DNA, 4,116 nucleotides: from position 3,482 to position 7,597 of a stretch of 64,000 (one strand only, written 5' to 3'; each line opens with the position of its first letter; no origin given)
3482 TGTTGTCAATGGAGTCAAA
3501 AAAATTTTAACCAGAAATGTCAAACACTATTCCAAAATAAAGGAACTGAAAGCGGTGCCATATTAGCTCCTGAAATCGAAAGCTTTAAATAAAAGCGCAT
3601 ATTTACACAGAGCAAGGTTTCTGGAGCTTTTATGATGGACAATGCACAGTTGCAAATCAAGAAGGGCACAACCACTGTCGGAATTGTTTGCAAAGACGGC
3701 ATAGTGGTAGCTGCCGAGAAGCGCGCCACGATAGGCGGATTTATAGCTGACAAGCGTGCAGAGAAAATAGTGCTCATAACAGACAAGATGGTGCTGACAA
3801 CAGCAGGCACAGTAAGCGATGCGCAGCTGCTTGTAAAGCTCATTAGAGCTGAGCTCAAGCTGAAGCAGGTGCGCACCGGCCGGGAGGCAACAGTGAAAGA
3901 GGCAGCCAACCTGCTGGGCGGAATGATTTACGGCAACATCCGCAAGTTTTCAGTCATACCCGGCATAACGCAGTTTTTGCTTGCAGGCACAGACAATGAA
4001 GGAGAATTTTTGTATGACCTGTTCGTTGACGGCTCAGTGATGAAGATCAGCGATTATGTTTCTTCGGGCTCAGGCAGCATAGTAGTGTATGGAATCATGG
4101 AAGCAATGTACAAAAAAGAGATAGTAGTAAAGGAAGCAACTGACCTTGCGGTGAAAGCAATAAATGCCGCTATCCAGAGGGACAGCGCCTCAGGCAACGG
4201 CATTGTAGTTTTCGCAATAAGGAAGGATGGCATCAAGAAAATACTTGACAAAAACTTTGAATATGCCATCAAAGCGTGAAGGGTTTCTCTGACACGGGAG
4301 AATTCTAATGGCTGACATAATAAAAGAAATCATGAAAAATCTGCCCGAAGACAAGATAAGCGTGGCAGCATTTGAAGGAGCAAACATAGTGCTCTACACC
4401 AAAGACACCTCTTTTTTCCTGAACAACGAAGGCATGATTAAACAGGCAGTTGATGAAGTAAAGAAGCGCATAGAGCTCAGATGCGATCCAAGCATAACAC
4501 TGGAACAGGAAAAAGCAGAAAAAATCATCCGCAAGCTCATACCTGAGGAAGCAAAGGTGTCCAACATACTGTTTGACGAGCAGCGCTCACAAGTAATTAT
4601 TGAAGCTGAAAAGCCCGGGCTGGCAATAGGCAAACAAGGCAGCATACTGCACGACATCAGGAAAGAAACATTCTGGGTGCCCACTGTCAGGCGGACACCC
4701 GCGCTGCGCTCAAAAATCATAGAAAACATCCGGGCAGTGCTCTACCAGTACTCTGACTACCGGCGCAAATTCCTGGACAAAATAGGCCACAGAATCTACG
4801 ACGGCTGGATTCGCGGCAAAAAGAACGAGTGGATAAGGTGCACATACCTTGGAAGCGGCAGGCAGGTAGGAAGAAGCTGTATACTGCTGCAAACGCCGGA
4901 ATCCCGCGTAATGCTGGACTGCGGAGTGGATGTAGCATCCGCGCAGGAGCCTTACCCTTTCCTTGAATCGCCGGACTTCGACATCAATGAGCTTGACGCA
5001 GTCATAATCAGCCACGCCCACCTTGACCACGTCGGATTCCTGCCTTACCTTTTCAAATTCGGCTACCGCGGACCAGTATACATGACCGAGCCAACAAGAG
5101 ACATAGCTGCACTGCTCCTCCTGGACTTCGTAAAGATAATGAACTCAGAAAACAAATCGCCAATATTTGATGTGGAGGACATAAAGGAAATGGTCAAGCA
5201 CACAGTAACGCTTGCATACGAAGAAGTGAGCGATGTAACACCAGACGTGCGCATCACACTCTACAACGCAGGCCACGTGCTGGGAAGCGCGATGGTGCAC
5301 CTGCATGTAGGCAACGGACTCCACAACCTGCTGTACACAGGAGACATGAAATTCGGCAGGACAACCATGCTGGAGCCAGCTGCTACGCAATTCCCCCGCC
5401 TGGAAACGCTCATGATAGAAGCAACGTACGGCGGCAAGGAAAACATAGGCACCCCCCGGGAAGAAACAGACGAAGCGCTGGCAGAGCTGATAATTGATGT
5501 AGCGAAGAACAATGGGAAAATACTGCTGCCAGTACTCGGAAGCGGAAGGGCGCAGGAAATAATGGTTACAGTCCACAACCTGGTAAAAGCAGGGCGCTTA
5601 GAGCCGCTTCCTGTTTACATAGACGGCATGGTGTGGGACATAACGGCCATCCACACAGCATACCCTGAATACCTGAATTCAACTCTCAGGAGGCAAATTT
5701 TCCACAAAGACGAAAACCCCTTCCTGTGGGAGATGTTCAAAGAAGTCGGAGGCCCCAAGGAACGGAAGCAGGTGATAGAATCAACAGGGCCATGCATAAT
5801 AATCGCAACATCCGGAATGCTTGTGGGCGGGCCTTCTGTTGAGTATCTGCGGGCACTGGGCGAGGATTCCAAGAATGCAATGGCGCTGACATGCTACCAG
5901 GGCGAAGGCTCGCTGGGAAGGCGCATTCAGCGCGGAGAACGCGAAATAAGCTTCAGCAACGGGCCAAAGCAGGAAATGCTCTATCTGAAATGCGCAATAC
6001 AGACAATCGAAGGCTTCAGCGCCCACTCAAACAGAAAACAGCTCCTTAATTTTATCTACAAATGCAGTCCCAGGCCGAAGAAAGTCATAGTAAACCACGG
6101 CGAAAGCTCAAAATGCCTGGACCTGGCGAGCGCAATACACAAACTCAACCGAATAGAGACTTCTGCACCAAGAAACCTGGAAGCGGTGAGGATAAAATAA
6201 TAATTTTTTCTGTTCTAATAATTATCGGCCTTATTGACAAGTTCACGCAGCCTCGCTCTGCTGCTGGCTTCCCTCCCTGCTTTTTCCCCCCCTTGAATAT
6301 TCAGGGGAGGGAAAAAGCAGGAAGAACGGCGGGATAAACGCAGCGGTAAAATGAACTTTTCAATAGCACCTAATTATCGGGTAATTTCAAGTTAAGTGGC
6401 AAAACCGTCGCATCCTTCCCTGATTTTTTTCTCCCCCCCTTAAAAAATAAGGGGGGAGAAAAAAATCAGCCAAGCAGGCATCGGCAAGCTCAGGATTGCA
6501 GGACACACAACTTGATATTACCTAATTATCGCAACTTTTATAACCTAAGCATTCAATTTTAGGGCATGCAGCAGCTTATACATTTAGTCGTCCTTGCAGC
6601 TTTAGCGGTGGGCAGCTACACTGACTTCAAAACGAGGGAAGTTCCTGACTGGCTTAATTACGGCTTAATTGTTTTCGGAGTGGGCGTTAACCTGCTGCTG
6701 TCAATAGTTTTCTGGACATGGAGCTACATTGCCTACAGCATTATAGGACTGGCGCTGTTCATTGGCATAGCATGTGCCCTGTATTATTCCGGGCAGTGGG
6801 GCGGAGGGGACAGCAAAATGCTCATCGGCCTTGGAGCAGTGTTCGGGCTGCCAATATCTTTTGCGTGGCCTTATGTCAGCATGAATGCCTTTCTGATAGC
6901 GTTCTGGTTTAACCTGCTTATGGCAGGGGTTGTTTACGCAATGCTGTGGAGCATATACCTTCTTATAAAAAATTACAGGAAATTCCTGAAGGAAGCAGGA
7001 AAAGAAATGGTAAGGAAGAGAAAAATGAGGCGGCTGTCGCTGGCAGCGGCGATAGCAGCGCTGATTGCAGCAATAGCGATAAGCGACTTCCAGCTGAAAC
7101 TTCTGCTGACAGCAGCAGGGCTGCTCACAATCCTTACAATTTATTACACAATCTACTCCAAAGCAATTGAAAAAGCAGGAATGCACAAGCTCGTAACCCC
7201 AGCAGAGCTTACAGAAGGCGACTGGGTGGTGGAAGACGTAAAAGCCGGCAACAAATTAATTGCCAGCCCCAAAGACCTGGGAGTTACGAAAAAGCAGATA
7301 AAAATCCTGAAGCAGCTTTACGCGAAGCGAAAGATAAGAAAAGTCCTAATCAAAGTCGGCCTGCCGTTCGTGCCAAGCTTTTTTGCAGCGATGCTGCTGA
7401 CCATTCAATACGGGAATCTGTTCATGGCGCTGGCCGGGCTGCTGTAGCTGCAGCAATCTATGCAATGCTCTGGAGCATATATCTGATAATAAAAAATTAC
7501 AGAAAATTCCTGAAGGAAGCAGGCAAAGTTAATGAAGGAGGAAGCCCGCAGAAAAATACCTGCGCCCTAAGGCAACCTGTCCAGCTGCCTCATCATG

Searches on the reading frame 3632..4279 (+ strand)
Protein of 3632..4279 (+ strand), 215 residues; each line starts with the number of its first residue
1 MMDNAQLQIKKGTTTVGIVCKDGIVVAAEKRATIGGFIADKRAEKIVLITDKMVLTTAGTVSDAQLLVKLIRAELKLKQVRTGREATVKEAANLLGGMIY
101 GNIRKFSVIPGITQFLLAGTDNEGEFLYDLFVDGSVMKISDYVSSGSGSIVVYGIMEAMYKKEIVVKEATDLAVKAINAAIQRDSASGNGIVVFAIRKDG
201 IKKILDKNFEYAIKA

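Call 17: search_protein_families(library=pfam, proteins=[window:3632-4279:+], max_evalue=0.001)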
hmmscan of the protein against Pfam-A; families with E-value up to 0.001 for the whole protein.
window:3632-4279:+ (215 aa): 1 family
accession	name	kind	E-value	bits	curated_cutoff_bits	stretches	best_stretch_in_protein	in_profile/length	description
PF00227.31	Proteasome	-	9.5e-46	156.3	22.4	1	9-194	1-187/189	Proteasome subunit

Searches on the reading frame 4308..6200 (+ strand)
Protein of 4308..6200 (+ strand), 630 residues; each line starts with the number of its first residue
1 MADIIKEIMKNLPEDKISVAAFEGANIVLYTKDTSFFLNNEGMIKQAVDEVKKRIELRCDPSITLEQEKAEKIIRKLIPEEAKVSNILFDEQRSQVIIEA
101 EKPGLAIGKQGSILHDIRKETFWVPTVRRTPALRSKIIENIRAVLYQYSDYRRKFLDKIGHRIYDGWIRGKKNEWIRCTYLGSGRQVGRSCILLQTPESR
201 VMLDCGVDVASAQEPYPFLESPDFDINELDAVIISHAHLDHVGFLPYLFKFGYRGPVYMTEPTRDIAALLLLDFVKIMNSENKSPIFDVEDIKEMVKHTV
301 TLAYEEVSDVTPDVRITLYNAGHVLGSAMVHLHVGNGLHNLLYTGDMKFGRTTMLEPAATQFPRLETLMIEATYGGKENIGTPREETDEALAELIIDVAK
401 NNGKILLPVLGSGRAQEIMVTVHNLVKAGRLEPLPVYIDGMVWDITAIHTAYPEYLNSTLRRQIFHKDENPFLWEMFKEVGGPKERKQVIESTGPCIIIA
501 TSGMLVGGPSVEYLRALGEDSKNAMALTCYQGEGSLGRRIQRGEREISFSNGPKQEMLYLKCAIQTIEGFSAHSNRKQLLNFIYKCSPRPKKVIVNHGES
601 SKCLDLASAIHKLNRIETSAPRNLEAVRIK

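Call 17: search_protein_families(library=pfam, proteins=[window:4308-6200:+], max_evalue=0.001)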
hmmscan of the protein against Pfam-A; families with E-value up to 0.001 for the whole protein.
window:4308-6200:+ (630 aa): 8 families
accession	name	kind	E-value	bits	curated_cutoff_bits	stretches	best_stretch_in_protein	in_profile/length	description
PF10996.14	Beta-Casp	-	5.4e-27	95.1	27.7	1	415-540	1-120/120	Beta-Casp domain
PF17214.9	KH_TffA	-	4.2e-18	65.5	22.6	1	3-63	6-67/68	Transcription termination factor FttA, KH domain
PF16661.11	Lactamase_B_6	-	2.5e-17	63.3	27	1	193-360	1-175/193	Metallo-beta-lactamase superfamily domain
PF00753.33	Lactamase_B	-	3.5e-14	53.6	22.7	1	187-357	4-160/196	Metallo-beta-lactamase superfamily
PF07521.17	RMMBL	-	6.9e-14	52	21.6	1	561-621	5-63/63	Zn-dependent metallo-hydrolase RNA specificity domain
PF12706.13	Lactamase_B_2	-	4.5e-10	39.9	27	1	200-377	2-169/200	Beta-lactamase superfamily domain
PF07650.23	KH_2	-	9.4e-05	22.6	22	1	74-120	6-53/78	KH domain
PF23023.1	Anti-Pycsar_Apyc1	-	0.00026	21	50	1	199-356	30-176/250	Anti-Pycsar protein Apyc1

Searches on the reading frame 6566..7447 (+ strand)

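Call 17: search_protein_families(library=pfam, proteins=[window:6566-7447:+], max_evalue=0.001)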
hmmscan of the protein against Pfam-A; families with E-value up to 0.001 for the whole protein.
window:6566-7447:+ (293 aa): 2 families
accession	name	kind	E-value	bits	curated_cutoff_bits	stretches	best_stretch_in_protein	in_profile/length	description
PF01478.23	Peptidase_A24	-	5.5e-14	52.9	26.5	1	7-115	1-98/104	Type IV leader peptidase family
PF14150.11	YesK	-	0.00069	20.2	25.2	1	3-69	5-71/81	YesK-like protein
